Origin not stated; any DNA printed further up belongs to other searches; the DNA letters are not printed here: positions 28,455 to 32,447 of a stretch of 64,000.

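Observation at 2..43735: Eleven SpoIIE/PP2C phosphatase genes in one co-directional 43.7-kb array, bracketed by two STAS genes with no kinase or sigma factor in view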

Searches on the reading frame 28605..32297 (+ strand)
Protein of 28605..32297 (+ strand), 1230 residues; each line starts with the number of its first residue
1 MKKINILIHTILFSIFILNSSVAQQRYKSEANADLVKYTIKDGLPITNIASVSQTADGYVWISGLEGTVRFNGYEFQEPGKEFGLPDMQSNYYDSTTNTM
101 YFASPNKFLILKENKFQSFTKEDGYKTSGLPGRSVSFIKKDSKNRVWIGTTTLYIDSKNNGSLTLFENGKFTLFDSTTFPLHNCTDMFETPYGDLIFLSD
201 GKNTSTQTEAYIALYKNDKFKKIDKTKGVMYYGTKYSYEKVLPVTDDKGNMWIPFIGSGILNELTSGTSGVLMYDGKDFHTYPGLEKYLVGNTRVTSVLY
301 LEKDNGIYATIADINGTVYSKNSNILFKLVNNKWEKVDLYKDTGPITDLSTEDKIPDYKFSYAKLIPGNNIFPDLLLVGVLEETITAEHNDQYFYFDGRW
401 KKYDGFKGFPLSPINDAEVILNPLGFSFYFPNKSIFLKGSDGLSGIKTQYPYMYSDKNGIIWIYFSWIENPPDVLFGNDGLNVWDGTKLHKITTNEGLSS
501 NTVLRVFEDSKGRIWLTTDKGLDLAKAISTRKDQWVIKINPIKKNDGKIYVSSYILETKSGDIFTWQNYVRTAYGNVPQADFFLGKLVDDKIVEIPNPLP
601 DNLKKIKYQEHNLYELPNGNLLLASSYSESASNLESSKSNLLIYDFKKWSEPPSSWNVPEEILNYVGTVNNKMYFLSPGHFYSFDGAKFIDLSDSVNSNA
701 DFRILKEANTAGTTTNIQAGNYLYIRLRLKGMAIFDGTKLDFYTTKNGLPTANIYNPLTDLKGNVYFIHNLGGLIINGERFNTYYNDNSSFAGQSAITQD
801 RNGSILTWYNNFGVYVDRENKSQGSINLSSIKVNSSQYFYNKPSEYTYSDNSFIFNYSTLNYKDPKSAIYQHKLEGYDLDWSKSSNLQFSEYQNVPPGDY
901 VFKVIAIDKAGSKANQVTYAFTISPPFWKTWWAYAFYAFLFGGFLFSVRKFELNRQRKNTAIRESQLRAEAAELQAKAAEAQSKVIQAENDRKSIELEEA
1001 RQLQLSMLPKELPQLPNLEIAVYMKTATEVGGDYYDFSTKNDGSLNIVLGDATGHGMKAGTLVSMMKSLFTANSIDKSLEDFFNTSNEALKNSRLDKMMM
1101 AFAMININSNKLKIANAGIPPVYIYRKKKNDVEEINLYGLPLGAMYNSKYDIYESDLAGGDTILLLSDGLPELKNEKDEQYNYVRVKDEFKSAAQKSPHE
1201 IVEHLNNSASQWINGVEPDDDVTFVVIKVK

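Call 5: search_protein_families(library=pfam, proteins=[window:28605-32297:+], max_evalue=0.001)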
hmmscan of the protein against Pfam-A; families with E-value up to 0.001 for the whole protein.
window:28605-32297:+ (1230 aa): 3 families
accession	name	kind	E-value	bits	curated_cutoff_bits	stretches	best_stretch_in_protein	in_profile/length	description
PF07228.17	SpoIIE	-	1.5e-34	120.1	25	1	1042-1229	2-191/192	Stage II sporulation protein E (SpoIIE)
PF07494.17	Reg_prop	-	2.2e-14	52.1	20.4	0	497-519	1-23/24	Two component regulator propeller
PF07495.19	Y_Y_Y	-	1.3e-09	38.2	26.6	1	861-923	1-64/65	Y_Y_Y domain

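Call 84: find_encoding_contigs(protein=window:28605-32297:+, flank=10000, max_places=3)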
Protein window:28605-32297:+ (1230 aa): no gene with exactly this product is on record in the collection.
